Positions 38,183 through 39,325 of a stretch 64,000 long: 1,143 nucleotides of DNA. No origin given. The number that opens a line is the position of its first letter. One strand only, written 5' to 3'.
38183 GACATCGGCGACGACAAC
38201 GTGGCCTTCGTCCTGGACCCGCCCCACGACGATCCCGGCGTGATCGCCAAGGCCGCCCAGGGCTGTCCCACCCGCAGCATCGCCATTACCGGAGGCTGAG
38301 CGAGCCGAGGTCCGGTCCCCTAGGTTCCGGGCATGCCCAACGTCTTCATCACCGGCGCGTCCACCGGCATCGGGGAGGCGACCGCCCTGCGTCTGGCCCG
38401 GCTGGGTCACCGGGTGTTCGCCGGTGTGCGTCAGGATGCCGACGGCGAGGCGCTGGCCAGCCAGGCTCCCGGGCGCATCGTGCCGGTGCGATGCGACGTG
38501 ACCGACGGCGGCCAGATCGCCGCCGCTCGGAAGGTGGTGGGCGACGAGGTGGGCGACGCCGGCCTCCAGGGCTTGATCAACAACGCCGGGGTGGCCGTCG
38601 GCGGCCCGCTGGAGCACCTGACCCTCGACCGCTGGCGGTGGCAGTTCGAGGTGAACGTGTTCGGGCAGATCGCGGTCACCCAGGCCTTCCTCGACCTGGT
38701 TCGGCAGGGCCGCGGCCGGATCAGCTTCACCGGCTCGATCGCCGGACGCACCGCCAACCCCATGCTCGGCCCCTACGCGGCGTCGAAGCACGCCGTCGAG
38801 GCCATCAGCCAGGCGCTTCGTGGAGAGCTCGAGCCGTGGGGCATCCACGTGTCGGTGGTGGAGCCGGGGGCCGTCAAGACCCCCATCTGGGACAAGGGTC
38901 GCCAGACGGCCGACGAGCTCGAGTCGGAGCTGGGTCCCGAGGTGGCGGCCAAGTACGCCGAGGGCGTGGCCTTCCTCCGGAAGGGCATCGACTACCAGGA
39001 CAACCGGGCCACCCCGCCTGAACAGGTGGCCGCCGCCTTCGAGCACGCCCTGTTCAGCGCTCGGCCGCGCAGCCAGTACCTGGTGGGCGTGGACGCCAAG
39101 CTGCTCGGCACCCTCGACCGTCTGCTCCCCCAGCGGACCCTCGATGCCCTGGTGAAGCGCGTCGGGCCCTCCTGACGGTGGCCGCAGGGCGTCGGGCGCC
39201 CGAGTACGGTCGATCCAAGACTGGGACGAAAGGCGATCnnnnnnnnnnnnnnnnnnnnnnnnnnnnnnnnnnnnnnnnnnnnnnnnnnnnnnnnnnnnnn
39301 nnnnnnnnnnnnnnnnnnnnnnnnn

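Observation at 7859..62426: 34 reading-frame breaks in 14 conserved genes, every one in the +1 direction and confined to five patches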

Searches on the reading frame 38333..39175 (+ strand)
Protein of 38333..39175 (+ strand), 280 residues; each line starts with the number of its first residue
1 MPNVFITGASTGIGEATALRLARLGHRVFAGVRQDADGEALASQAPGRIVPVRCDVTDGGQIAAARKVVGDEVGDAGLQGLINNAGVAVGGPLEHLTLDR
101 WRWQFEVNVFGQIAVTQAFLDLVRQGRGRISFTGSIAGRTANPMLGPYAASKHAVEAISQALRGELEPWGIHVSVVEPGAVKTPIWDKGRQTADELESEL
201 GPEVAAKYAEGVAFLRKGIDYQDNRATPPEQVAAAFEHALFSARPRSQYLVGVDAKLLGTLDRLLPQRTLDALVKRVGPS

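Call 6: find_encoding_contigs(protein=window:38333-39175:+, flank=10000, max_places=10)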
Protein window:38333-39175:+ (280 aa): no gene with exactly this product is on record in the collection.

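Call 8: search_protein_families(library=pfam, proteins=[window:38333-39175:+])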
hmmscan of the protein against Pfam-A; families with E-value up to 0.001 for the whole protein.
window:38333-39175:+ (280 aa): 5 families
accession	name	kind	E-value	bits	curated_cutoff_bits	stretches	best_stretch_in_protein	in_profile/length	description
PF00106.31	adh_short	-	3.3e-45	154.4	26.6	1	3-191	2-192/195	short chain dehydrogenase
PF13561.12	adh_short_C2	-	2.7e-32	112.7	27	1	8-198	1-192/236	Enoyl-(Acyl carrier protein) reductase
PF08659.16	KR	-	4.5e-12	46.7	22.6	1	4-165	3-166/180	KR domain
PF08643.16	DUF1776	-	6.9e-05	22.8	25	1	91-267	106-290/294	Fungal family of unknown function (DUF1776)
PF01370.27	Epimerase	-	0.00028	20.8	20.9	0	4-164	1-158/240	NAD dependent epimerase/dehydratase family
